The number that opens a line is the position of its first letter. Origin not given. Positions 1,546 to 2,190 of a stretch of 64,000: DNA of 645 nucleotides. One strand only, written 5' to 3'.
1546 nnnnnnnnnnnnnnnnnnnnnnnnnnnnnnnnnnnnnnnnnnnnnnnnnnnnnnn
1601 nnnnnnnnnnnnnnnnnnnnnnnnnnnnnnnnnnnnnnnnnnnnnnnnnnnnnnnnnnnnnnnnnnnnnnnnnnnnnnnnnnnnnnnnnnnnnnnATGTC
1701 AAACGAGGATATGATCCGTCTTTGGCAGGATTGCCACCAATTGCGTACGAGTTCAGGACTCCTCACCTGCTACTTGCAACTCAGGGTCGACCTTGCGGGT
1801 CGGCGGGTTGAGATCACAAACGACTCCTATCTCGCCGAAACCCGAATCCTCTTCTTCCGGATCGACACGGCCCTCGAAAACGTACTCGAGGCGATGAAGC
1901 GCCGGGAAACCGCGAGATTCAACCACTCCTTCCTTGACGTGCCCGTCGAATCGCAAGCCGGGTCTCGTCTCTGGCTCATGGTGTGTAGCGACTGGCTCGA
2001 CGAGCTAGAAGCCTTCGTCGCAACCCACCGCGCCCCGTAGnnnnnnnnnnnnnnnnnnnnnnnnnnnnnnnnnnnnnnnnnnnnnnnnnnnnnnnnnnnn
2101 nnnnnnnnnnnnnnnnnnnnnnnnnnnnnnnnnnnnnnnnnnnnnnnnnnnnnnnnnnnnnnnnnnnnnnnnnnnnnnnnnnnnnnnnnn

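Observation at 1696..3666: Three tandem orphan genes, with a near-identical 107-bp terminator-promoter-RBS cassette before each of two highly diverged paralogs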

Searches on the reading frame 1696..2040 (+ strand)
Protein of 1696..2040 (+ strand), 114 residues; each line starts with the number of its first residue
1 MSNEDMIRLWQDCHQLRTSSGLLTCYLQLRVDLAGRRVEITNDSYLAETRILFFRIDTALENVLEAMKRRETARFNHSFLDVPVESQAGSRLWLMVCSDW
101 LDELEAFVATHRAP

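Call 11: search_protein_families(library=pfam, proteins=[window:1696-2037:+], max_evalue=1)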
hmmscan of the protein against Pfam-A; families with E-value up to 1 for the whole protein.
window:1696-2037:+ (114 aa): 1 family
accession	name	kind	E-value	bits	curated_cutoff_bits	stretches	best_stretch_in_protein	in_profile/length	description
PF01818.22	Translat_reg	-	0.086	13.2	25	1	3-69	26-92/122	Bacteriophage translational regulator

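Call 12: search_protein_families(library=padloc, proteins=[window:1696-2037:+], max_evalue=1)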
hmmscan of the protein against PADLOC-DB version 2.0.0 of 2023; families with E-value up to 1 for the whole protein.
window:1696-2037:+ (114 aa): 0 families

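Call 13: search_protein_families(library=phrogs, proteins=[window:1696-2037:+], max_evalue=1)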
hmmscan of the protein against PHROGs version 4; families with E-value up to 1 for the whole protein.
window:1696-2037:+ (114 aa): 1 family
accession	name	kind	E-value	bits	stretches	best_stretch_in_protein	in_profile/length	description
phrog_1496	-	head and packaging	0.16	12.8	0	30-73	66-109/137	terminase small subunit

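Call 30: search_protein_families(library=ncbifam, proteins=[window:1696-2037:+], max_evalue=0.1)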
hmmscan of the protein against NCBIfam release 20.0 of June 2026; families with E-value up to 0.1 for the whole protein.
window:1696-2037:+ (114 aa): 0 families

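Call 36: list_cluster_members(proteins=[P0001, P0002, P0003, window:1696-2037:+, window:769-1140:+])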
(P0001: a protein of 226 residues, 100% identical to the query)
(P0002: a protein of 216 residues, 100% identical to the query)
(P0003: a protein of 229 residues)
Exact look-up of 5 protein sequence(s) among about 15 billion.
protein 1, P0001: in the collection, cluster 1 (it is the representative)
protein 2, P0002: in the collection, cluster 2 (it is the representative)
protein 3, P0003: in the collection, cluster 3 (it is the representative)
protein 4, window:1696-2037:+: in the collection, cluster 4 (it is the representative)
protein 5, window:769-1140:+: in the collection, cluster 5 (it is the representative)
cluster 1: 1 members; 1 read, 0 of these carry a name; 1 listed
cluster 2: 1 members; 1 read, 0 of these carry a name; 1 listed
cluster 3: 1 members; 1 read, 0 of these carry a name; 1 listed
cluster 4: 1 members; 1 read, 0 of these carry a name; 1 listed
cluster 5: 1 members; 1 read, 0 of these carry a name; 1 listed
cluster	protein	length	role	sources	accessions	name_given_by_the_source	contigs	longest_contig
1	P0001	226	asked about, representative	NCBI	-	-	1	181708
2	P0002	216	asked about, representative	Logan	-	-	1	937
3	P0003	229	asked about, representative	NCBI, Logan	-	-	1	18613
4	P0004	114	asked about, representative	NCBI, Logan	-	-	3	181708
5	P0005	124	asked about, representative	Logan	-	-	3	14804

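Call 53: find_encoding_contigs(protein=window:1696-2040:+, flank=10000, max_places=10)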
Protein window:1696-2040:+ (114 aa): 3 contigs read that carry it; 2 places shown.
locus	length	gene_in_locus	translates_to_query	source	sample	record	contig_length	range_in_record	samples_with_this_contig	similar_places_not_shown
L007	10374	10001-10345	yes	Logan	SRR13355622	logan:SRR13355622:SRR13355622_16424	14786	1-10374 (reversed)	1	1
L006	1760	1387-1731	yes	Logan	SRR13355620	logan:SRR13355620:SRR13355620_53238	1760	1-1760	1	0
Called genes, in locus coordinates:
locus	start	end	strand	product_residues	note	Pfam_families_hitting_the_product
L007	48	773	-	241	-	PF12705:PDDEXK_1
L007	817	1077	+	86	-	PF01035:DNA_binding_1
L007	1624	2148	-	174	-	-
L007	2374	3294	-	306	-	-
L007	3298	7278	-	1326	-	PF10544:T5orf172 (weak), PF04851:ResIII, PF07669:Eco57I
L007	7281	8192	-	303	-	PF28530:DUF8426, PF01939:NucS_C (weak)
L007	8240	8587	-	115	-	PF12643:MazG-like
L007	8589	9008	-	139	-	PF08570:DUF1761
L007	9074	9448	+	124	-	-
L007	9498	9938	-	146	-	-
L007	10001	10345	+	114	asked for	-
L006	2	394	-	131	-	?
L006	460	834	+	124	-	-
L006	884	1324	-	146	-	-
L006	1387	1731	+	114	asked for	-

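Call 77: predict_structure(protein=window:1696-2037:+)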
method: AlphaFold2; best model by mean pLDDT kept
length: 114 residues; sequences in the alignment: 1
mean_pLDDT: 58.6   pTM: 0.48
mean pLDDT of the five models: 58.6, 46.9, 45.0, 42.1, 39.0
residues with pLDDT >= 90: 0; 70-90: 35; 50-70: 45; < 50: 34
segments of 3 or more residues with pLDDT < 50: 71-98, 112-114
pLDDT, mean of each block of 10 residues (from residue 1): 65 72 75 72 67 58 60 35 42 45 58 43
secondary structure, 60 per line:
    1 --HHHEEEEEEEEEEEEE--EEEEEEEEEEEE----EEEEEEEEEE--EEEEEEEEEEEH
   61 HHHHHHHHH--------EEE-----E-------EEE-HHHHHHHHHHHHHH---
elements in order: E6-18 E21-32 E37-46 E49-59 H60-69 E78-80 E94-96 H98-111

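Call 94: fold_search(model_id=the predicted structure, library=viral)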
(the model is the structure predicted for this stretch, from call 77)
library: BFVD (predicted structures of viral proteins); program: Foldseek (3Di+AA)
matches with E <= 10: 1043; with E <= 0.001: 0
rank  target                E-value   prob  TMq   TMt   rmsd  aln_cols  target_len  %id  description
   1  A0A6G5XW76            1.8e-02  1.00  0.47  0.48   4.6        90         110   13  (no name in the UniProt tables at hand)
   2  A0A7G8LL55            4.9e-02  0.92  0.44  0.36   8.4       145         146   16  Uncharacterized protein [Gordonia phage JKSyngboy]
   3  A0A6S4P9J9            5.5e-02  0.63  0.31  0.29   8.3       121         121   11  Uncharacterized protein [uncultured phage_MedDCM-OCT-S28-C10]
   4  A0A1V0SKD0            6.5e-02  0.69  0.26  0.23  12.6        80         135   11  Uncharacterized protein [Klosneuvirus KNV1]
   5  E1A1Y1                9.1e-02  0.97  0.53  0.38   5.6       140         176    8  Uncharacterized protein [Aeromonas phage phiAS5]
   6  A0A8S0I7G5            1.0e-01  0.57  0.33  0.18  15.2       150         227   12  (no name in the UniProt tables at hand)
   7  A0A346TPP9            1.1e-01  0.60  0.38  0.31   6.6       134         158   10  BRO-F [Mythimna unipuncta nucleopolyhedrovirus]
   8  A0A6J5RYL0            1.3e-01  0.97  0.34  0.40   3.4        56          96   14  Uncharacterized protein [uncultured Caudovirales phage]
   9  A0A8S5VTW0            1.3e-01  0.90  0.39  0.31  12.5       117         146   10  Uncharacterized protein [Ackermannviridae sp.]
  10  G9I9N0                1.6e-01  0.44  0.34  0.22  14.7       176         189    7  (no name in the UniProt tables at hand)
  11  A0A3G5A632            1.7e-01  0.63  0.38  0.25  15.6       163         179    7  Uncharacterized protein [Hyperionvirus sp.]
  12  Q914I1                1.9e-01  0.84  0.31  0.17   4.3        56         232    9  Uncharacterized protein 51 [Sulfolobus islandicus filamentous virus (isolate Iceland/Hveragerdi)]
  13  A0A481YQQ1            1.9e-01  0.14  0.19  0.15  16.9       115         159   10  Transmembrane protein [Pithovirus LCDPAC02]
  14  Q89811                2.3e-01  0.72  0.34  0.47  13.2        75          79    8  H2 protein [Human herpesvirus 7 (strain JI)]
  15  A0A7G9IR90            2.3e-01  0.12  0.19  0.05  14.4       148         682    7  Serine protease [Thrips tabaci associated luteo-like virus 1]
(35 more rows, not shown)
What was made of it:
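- Tried and rejected: Foldseek with the P1 model against viral structures gave nothing with E<=0.001 (call 94).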
